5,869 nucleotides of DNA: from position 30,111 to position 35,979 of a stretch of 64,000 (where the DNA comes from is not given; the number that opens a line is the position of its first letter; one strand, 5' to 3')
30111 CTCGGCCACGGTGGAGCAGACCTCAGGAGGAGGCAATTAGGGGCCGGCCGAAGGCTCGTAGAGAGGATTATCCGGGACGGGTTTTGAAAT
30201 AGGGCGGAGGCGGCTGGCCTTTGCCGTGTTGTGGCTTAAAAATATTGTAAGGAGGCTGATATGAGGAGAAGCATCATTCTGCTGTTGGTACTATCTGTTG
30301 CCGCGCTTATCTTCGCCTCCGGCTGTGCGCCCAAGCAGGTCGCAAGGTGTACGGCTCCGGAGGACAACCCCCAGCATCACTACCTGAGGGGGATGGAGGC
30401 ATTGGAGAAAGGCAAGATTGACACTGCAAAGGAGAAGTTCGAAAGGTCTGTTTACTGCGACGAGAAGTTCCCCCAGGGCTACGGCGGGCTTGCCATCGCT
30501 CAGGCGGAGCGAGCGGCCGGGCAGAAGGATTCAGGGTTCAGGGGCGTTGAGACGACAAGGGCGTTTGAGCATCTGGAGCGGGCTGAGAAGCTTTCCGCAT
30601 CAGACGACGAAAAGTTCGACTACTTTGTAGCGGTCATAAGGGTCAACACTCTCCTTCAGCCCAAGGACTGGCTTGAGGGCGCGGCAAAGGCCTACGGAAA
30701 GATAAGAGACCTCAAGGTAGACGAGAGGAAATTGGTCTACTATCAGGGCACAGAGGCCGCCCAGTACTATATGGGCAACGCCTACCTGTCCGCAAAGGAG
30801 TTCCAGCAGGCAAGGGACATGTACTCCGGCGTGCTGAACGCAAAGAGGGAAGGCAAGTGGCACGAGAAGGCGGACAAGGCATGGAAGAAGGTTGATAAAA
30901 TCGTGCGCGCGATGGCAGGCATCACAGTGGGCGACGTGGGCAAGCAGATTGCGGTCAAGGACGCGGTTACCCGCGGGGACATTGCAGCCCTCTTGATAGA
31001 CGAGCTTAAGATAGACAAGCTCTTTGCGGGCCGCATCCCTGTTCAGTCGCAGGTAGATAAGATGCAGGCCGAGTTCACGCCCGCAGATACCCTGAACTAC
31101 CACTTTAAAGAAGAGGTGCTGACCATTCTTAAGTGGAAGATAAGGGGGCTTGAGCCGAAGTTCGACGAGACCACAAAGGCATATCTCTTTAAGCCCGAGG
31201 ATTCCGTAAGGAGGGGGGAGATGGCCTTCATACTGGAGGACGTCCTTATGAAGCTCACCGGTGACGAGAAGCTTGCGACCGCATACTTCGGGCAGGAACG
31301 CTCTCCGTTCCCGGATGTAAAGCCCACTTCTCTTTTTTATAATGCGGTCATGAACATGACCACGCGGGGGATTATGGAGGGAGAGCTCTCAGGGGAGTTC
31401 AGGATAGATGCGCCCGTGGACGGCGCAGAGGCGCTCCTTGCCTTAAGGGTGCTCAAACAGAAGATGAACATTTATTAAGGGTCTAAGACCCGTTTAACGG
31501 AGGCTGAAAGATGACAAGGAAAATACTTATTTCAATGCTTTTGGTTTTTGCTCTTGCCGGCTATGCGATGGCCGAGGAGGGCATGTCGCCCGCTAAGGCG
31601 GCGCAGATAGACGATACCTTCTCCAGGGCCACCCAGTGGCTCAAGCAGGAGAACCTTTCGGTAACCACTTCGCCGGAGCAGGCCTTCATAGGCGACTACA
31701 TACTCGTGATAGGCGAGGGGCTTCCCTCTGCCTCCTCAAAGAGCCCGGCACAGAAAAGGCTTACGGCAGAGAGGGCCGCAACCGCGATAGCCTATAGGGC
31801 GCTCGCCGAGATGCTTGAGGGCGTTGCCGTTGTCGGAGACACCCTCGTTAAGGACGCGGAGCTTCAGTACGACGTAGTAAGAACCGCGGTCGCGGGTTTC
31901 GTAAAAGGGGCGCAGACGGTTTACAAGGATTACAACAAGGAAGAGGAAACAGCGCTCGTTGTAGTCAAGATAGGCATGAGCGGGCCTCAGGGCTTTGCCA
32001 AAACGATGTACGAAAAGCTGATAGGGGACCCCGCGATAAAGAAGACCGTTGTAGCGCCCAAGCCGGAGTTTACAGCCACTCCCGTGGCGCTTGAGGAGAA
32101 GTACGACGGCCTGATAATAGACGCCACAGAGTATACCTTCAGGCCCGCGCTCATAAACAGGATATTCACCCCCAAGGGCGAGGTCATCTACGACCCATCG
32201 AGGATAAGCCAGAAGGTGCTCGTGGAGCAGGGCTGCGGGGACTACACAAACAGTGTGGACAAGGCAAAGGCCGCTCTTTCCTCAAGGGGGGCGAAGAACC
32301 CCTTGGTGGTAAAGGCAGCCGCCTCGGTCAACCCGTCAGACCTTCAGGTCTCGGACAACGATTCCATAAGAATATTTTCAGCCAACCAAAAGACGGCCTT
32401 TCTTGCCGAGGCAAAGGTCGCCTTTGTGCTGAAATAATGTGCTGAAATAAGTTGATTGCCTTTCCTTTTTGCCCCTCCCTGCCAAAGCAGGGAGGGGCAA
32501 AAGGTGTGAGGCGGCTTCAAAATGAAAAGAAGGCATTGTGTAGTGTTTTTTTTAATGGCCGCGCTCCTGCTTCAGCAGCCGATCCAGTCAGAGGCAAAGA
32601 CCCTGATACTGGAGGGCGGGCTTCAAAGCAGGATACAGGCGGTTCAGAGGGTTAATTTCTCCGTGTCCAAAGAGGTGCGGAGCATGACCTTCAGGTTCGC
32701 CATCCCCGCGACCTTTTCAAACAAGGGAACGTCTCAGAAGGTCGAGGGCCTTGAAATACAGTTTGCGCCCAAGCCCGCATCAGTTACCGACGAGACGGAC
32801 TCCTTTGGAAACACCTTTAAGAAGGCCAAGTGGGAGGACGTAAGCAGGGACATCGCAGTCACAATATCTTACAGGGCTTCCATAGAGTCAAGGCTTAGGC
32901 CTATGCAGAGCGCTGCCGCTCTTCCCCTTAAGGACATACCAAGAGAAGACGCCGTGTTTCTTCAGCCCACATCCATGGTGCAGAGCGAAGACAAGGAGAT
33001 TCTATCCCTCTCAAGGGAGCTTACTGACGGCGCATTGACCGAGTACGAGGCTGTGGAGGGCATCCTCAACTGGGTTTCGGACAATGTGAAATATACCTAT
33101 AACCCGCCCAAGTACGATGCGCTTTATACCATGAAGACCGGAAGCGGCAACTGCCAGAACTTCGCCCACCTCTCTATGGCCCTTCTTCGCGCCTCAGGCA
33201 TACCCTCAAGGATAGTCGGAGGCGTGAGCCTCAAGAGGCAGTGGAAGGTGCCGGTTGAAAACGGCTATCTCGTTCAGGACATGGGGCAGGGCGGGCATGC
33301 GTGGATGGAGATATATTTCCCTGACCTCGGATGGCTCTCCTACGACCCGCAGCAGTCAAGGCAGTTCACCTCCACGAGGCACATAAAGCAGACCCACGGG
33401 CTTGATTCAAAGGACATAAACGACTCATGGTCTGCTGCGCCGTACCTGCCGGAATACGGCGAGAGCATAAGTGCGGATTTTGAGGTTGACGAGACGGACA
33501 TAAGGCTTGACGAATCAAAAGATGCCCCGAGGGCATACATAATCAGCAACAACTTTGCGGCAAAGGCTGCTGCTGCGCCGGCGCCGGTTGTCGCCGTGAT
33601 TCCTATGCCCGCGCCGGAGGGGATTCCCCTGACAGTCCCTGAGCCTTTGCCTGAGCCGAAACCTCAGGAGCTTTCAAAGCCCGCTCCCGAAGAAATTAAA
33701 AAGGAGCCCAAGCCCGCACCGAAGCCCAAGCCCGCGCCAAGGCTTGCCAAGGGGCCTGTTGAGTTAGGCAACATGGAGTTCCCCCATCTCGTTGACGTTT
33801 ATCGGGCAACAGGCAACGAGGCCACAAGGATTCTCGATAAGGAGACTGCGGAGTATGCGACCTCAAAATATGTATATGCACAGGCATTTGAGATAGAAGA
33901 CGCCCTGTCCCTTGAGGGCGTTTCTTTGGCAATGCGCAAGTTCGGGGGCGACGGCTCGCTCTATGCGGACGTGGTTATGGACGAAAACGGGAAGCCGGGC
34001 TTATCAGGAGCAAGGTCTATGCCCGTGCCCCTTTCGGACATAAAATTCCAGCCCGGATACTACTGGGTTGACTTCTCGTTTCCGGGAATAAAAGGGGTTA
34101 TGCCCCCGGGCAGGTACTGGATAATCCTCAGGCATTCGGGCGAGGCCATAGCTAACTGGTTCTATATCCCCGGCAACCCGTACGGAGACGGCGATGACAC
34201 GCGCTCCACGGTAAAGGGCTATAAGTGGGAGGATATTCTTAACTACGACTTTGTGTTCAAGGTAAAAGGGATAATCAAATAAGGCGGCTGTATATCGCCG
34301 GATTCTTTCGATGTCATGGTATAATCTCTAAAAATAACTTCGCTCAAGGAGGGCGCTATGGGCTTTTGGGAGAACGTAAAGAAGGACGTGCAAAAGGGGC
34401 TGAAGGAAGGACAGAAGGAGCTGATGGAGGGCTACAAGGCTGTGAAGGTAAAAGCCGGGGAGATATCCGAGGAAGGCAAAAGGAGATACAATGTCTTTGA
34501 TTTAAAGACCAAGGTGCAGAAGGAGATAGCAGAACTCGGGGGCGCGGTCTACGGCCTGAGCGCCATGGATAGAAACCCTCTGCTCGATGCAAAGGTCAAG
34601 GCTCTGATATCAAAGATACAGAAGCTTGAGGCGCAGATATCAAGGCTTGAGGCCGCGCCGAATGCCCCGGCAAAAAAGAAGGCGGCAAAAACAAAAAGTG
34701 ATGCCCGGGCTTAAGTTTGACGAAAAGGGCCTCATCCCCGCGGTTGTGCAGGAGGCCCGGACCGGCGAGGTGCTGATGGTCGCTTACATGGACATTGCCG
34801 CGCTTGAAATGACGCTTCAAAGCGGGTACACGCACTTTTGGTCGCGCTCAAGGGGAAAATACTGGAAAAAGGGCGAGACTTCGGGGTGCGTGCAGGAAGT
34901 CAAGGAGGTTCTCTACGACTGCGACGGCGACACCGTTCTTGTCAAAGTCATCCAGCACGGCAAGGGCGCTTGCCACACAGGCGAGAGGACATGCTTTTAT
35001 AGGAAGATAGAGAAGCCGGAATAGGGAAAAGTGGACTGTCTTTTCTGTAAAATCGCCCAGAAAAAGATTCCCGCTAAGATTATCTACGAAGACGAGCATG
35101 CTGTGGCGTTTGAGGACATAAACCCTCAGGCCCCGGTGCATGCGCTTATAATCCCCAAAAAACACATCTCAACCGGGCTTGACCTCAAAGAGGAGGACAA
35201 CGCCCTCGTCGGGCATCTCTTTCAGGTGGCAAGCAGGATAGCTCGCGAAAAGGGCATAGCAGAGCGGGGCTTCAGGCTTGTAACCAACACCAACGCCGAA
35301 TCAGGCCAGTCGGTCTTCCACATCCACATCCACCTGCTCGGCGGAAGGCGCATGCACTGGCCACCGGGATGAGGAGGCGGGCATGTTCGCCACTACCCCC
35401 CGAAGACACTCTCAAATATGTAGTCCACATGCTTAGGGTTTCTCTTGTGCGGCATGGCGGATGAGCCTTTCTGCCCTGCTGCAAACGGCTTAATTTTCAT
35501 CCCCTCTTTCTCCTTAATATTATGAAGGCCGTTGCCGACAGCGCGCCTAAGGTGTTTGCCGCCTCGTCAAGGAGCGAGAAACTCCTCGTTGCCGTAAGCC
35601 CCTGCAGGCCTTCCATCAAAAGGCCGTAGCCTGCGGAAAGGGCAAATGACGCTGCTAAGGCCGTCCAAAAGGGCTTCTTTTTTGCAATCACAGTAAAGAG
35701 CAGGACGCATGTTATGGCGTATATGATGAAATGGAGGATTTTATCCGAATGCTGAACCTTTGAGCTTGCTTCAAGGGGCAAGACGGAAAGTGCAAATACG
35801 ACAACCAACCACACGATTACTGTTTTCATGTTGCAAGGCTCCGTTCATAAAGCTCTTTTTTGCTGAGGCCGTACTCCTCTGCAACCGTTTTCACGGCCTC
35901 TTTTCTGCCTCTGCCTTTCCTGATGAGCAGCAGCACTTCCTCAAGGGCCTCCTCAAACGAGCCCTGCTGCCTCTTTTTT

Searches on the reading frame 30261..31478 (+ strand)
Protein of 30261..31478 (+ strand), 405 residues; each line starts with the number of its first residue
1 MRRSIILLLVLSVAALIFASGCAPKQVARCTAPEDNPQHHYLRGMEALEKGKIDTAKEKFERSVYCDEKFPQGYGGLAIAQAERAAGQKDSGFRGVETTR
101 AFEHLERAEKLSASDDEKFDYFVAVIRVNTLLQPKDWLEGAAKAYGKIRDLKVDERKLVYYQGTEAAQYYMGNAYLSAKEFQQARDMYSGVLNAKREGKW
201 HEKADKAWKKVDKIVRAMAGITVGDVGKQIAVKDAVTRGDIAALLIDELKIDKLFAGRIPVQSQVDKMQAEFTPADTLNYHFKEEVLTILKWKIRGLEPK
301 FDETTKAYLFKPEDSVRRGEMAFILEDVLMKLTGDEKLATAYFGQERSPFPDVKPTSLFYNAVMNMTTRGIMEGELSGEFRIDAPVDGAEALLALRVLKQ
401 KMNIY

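Call 71: search_protein_families(library=pfam, proteins=[window:30261-31478:+], max_evalue=0.001)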
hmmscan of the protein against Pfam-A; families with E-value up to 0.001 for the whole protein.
window:30261-31478:+ (405 aa): 2 families
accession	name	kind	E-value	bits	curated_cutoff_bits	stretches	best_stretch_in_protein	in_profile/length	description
PF00395.25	SLH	-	5.4e-13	49.1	20.8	1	349-391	1-43/44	S-layer homology domain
PF00515.34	TPR_1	-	0.00014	22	27.8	0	167-188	3-24/34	Tetratricopeptide repeat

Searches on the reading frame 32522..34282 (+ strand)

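Call 71: search_protein_families(library=pfam, proteins=[window:32522-34282:+], max_evalue=0.001)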
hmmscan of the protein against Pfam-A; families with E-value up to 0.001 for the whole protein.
window:32522-34282:+ (586 aa): 1 family
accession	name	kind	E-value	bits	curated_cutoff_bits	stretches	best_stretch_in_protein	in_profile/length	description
PF01841.26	Transglut_core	-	6.9e-28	97.5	23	1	163-276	3-108/108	Transglutaminase-like superfamily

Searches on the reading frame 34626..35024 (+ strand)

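Call 71: search_protein_families(library=pfam, proteins=[window:34626-35024:+], max_evalue=0.001)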
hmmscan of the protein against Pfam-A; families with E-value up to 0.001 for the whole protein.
window:34626-35024:+ (132 aa): 1 family
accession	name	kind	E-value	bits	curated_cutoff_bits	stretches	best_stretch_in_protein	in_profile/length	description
PF01502.23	PRA-CH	-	3.3e-32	110.6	27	1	51-125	1-74/74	Phosphoribosyl-AMP cyclohydrolase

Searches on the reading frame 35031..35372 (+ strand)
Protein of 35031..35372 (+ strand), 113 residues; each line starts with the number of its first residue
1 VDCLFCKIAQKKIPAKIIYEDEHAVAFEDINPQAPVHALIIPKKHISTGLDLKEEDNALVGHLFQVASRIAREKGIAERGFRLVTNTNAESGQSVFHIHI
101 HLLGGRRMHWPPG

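Call 71: search_protein_families(library=pfam, proteins=[window:35031-35372:+], max_evalue=0.001)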
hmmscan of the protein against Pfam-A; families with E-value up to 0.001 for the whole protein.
window:35031-35372:+ (113 aa): 2 families
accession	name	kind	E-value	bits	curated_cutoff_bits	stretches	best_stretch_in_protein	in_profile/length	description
PF01230.28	HIT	-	3.4e-28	98.6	21.5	1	11-107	2-97/98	HIT domain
PF11969.13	DcpS_C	-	1.4e-26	93.7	24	1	3-104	2-101/114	Scavenger mRNA decapping enzyme C-term binding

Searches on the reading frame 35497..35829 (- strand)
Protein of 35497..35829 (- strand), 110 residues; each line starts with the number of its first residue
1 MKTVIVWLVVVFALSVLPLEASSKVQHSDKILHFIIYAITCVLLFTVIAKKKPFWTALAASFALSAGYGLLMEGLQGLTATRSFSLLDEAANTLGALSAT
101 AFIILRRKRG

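Call 71: search_protein_families(library=pfam, proteins=[window:35497-35829:-], max_evalue=0.001)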
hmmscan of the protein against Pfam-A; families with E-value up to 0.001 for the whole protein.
window:35497-35829:- (110 aa): 1 family
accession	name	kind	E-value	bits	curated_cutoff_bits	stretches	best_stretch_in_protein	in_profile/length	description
PF04892.17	VanZ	-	6.1e-08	33.8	30.1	1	28-105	56-124/126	VanZ like family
